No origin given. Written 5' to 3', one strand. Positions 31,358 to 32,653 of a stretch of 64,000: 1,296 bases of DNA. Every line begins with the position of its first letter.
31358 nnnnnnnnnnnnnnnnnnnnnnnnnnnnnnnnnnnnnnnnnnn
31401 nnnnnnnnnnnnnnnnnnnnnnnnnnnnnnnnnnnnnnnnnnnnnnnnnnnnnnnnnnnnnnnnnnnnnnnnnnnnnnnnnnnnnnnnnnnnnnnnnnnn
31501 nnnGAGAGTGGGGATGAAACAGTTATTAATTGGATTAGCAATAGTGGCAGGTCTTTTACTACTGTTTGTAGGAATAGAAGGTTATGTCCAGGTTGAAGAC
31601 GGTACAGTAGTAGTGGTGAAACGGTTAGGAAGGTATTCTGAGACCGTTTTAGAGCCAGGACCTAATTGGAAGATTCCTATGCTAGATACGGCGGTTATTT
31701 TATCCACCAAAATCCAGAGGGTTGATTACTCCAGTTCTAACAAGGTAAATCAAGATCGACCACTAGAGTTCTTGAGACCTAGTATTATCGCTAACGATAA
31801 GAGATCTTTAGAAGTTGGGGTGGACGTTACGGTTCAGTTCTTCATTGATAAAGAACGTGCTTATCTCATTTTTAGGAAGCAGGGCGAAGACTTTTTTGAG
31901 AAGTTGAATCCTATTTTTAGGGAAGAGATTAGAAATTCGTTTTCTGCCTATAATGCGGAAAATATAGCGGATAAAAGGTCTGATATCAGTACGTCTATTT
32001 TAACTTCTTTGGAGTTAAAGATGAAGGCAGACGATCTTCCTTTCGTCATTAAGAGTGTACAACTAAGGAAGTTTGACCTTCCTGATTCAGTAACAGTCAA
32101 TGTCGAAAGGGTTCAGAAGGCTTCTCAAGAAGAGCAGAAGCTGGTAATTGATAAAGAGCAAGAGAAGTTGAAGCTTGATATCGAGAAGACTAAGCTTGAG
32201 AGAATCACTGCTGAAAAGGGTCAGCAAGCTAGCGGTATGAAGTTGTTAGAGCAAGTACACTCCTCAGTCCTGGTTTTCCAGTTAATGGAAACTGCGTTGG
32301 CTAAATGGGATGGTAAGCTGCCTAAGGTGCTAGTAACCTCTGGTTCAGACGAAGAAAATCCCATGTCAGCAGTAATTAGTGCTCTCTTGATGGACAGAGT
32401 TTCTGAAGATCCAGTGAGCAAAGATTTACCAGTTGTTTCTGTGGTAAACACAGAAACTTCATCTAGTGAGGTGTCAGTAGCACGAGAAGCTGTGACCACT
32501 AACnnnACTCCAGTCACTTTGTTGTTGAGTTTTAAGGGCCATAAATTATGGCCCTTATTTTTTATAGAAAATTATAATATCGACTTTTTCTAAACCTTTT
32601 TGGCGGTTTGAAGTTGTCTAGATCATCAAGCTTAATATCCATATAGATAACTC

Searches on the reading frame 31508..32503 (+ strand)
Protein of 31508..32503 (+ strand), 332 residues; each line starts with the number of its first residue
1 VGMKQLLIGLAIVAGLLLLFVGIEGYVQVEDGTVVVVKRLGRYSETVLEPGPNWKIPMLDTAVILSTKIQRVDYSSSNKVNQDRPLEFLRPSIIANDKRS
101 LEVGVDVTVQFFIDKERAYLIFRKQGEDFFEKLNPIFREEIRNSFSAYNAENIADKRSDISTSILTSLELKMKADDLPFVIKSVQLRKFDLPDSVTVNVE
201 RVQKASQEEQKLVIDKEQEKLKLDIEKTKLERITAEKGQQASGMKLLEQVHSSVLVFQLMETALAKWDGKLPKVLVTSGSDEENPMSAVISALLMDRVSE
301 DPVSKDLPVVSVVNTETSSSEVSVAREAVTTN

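Call 9: search_protein_families(library=pfam, proteins=[window:31508-32503:+], max_evalue=0.001)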
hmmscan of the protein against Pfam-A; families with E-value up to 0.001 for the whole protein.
window:31508-32503:+ (332 aa): 1 family
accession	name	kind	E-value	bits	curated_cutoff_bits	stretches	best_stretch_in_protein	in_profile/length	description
PF01145.31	Band_7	-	2.9e-24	86.5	23.6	1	28-220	2-176/176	SPFH domain / Band 7 family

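Call 94: search_protein_families(library=phrogs, proteins=[window:31508-32503:+], max_evalue=0.0001)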
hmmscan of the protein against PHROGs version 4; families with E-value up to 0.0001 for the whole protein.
window:31508-32503:+ (332 aa): 1 family
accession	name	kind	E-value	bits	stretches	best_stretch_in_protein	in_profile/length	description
phrog_200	-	other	2.9e-33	116.5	1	3-290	80-360/379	lipoprotein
